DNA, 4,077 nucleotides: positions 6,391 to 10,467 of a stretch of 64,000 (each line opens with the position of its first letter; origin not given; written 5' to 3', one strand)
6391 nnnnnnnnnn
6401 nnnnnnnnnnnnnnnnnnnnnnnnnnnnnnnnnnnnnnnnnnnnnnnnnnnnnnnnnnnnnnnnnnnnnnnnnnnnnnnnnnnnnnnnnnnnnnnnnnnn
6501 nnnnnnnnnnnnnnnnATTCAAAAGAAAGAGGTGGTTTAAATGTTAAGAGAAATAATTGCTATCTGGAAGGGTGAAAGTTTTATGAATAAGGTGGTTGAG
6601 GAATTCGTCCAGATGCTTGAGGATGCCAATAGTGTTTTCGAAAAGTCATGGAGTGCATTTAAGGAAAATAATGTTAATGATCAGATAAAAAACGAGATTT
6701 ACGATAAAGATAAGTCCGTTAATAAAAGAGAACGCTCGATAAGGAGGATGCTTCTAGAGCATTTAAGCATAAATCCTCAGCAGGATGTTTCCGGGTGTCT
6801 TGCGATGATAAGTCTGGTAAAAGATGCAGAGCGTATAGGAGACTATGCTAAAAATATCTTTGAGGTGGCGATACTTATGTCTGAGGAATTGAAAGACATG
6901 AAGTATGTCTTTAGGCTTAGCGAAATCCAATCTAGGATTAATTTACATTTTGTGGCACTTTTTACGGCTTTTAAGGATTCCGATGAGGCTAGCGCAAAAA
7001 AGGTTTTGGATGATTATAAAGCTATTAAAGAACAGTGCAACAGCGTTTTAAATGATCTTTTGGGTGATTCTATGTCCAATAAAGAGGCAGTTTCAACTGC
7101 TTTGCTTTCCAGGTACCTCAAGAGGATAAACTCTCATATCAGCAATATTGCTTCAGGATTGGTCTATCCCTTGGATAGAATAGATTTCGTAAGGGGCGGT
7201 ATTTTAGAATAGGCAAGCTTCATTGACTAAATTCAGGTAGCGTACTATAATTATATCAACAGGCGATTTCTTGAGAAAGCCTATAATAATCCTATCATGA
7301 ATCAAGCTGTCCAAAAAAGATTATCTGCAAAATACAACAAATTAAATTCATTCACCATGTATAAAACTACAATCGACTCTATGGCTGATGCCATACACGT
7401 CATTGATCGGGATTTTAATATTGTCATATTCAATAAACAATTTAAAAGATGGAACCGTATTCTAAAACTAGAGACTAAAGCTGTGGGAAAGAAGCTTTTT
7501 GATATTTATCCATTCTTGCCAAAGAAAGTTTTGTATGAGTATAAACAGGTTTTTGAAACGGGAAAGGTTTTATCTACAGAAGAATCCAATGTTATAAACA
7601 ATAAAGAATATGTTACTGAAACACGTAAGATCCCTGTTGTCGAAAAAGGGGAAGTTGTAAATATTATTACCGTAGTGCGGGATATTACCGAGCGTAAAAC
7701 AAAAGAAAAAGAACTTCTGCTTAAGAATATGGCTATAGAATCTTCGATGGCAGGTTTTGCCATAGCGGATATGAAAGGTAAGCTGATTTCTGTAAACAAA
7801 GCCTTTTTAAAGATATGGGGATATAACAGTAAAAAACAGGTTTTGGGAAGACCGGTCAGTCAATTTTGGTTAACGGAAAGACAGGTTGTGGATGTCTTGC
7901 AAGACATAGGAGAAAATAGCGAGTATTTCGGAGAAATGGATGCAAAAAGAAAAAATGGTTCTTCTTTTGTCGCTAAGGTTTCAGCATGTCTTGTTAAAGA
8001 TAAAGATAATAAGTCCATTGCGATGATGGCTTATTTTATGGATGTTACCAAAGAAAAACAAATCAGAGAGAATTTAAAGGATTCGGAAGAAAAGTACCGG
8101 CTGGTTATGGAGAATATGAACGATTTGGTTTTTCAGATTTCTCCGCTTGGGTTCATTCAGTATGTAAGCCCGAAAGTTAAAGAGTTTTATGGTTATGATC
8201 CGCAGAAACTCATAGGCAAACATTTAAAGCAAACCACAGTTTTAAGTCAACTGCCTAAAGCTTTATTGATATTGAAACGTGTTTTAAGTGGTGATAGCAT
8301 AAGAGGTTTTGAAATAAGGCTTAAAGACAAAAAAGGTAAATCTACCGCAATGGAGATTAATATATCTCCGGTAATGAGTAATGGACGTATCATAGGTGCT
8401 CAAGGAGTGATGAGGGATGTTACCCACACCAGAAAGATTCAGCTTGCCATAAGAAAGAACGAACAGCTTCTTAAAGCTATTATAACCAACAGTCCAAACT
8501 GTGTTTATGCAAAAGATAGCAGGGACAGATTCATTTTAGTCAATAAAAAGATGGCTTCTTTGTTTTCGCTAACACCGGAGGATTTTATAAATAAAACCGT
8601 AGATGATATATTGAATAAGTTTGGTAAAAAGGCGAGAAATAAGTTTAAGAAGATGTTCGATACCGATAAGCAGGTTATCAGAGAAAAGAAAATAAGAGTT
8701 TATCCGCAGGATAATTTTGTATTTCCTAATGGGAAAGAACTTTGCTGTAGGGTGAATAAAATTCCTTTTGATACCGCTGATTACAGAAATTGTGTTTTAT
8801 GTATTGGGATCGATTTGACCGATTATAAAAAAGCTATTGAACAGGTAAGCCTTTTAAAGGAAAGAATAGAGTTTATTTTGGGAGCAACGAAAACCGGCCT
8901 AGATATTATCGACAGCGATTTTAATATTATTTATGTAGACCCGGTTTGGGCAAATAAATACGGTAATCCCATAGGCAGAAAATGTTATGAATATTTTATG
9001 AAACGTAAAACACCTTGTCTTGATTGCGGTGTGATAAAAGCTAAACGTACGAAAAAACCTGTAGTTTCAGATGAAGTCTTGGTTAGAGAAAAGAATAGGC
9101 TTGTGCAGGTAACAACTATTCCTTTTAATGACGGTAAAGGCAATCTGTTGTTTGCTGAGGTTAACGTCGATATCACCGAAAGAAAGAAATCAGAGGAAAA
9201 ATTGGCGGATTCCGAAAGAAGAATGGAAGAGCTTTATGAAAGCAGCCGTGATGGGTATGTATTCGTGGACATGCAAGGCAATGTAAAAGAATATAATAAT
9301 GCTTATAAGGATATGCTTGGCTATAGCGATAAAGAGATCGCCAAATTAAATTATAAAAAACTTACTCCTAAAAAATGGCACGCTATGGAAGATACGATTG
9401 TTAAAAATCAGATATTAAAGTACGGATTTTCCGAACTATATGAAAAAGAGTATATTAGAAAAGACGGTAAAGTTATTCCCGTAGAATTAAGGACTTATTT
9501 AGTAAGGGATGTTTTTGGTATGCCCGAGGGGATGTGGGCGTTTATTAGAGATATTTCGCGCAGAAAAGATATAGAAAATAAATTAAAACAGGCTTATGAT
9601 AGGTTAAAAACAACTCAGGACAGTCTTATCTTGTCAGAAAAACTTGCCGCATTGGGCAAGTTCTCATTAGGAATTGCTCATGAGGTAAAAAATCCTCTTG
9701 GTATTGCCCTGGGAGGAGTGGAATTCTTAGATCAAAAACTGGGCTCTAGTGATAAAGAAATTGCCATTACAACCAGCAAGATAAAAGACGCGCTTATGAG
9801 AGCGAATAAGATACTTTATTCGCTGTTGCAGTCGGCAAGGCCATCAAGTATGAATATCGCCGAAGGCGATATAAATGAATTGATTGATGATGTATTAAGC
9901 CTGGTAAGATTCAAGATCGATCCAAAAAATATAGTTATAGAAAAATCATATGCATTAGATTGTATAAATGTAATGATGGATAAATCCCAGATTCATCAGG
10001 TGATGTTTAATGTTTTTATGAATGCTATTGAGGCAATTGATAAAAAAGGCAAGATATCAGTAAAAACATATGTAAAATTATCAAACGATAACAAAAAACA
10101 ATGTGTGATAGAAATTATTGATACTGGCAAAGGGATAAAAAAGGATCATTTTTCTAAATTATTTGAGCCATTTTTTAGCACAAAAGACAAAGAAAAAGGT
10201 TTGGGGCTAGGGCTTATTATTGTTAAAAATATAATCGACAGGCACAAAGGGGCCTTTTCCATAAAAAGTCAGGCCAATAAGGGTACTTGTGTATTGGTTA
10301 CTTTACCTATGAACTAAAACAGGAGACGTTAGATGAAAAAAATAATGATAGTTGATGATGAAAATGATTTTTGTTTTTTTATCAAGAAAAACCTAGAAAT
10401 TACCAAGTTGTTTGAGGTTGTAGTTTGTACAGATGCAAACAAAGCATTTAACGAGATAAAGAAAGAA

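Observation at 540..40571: Exceptional density of radical SAM domains in this window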

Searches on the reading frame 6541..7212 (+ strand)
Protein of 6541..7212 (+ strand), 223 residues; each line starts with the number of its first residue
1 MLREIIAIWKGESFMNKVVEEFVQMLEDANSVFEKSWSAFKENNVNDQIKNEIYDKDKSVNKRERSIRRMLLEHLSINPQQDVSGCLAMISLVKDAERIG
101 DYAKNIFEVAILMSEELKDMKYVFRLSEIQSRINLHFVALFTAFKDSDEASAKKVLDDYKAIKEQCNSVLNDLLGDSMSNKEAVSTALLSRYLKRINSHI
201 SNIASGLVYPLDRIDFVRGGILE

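Call 4: search_protein_families(library=pfam, proteins=[window:6541-7212:+], max_evalue=0.01)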
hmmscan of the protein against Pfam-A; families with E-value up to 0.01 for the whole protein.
window:6541-7212:+ (223 aa): 2 families
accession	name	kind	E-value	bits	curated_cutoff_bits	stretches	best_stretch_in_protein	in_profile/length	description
PF01895.24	PhoU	-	2.5e-21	76.3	23.5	2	23-109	2-88/89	PhoU domain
PF11075.13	DUF2780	-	0.0064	17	27.5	0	26-103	14-89/176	Protein of unknown function VcgC/VcgE (DUF2780)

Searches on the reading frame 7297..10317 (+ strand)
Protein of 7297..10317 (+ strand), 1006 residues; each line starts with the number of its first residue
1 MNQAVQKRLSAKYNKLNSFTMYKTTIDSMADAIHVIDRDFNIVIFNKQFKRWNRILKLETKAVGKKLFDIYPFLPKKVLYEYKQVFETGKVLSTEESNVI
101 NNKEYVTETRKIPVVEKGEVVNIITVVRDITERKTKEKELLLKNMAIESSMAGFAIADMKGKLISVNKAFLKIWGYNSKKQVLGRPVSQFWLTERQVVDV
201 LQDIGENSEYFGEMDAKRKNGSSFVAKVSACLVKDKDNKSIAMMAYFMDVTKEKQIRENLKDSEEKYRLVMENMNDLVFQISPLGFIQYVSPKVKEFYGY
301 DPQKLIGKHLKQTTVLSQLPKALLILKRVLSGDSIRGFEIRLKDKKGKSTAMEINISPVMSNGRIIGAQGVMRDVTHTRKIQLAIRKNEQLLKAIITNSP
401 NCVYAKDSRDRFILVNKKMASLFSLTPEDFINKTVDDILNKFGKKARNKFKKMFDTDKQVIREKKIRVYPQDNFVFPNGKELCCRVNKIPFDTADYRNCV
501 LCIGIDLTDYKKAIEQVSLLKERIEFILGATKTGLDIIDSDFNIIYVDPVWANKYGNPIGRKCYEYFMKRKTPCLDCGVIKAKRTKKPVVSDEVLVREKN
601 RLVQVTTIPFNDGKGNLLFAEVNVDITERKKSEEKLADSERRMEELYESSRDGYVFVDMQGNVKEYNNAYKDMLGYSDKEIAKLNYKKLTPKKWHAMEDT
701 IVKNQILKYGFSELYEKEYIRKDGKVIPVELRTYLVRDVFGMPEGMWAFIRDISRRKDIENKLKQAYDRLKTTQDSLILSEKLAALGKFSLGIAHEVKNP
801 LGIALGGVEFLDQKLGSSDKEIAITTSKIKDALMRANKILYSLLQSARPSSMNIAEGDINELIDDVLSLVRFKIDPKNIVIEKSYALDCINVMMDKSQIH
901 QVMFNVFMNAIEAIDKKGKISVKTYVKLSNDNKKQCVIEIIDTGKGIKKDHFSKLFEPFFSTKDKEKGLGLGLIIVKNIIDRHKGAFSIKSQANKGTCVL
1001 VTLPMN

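Call 4: search_protein_families(library=pfam, proteins=[window:7297-10317:+], max_evalue=0.01)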
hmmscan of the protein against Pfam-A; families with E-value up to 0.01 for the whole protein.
window:7297-10317:+ (1006 aa): 11 families
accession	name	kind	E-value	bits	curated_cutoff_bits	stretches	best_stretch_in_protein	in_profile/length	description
PF13426.13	PAS_9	-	9.4e-59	196.5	27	6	153-252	3-103/103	PAS domain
PF08448.16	PAS_4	-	4.6e-53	178.6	23.1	5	27-134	2-109/110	PAS fold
PF00989.32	PAS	-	6.2e-44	149.1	22.6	4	265-375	1-113/113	PAS fold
PF13188.13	PAS_8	-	1.1e-24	85.9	21.8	2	146-190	6-50/65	PAS domain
PF02518.31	HATPase_c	-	1.8e-22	80.3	26.4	1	895-1005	2-109/111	Histidine kinase-, DNA gyrase B-, and HSP90-like ATPase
PF08447.18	PAS_3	-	7.9e-18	65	25.6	1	289-372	3-89/89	PAS fold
PF12860.13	PAS_7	-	3.2e-10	40.6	27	0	26-137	1-114/115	PAS fold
PF00512.31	HisKA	-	3.2e-06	27.5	26.9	1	786-849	2-63/66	His Kinase A (phospho-acceptor) domain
PF14501.12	HATPase_c_5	-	5.6e-06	26.7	22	1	896-993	3-92/102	GHKL domain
PF13596.12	PAS_10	-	1.1e-05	26.4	22.1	0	28-130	7-105/106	PAS domain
PF13581.12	HATPase_c_2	-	0.0017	18.8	27.4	1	907-1001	40-125/127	Histidine kinase-like ATPase domain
